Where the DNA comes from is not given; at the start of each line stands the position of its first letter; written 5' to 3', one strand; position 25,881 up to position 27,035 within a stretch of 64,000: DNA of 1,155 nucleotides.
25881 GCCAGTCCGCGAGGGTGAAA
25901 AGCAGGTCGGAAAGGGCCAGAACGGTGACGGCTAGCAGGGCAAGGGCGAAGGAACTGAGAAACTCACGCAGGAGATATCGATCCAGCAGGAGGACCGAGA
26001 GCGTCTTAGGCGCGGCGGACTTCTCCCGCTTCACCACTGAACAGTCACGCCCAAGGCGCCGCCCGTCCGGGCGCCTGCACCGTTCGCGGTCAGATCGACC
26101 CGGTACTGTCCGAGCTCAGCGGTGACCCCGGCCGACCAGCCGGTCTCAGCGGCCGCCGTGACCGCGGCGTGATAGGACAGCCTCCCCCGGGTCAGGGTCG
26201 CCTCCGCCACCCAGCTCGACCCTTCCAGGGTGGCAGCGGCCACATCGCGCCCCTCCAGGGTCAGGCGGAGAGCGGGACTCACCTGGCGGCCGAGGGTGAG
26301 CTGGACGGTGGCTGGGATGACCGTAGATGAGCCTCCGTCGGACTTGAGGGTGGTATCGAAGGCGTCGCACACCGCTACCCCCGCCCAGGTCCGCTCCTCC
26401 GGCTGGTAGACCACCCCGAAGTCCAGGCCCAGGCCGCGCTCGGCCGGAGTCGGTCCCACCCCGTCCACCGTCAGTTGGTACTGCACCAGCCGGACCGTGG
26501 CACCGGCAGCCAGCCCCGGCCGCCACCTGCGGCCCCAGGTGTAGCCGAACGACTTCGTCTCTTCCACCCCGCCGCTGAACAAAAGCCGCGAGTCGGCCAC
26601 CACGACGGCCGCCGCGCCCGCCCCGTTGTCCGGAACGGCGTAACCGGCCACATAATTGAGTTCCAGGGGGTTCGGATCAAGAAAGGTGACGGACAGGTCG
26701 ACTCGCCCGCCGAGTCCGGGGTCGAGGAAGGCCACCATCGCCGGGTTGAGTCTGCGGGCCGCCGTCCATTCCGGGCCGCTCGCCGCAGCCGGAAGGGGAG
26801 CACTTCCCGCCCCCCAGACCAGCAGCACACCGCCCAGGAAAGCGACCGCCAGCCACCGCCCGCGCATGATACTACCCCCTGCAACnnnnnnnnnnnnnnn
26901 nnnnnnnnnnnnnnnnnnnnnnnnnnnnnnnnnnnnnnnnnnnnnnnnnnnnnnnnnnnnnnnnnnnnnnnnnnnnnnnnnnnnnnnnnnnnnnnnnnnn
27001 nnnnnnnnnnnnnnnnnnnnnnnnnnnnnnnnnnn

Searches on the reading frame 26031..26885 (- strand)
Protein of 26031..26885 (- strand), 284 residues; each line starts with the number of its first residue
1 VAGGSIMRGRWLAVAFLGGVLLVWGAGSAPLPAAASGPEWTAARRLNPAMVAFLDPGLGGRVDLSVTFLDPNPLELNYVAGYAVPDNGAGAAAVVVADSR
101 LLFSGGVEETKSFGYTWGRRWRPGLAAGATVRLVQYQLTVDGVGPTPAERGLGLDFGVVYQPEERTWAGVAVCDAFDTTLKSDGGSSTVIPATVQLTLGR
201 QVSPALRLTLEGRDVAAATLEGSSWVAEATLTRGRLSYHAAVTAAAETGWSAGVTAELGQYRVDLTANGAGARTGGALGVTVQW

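Call 3: search_protein_families(library=pfam, proteins=[window:26031-26885:-], max_evalue=0.1)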
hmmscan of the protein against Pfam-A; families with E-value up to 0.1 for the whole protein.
window:26031-26885:- (284 aa): 1 family
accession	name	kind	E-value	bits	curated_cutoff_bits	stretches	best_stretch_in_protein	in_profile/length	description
PF18990.6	DUF5723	-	0.077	13.1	26.8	0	147-174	209-236/376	Family of unknown function (DUF5723)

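Call 4: search_protein_families(library=ncbifam, proteins=[window:26031-26885:-], max_evalue=0.1)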
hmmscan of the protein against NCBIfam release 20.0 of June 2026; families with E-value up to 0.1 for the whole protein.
window:26031-26885:- (284 aa): 0 families
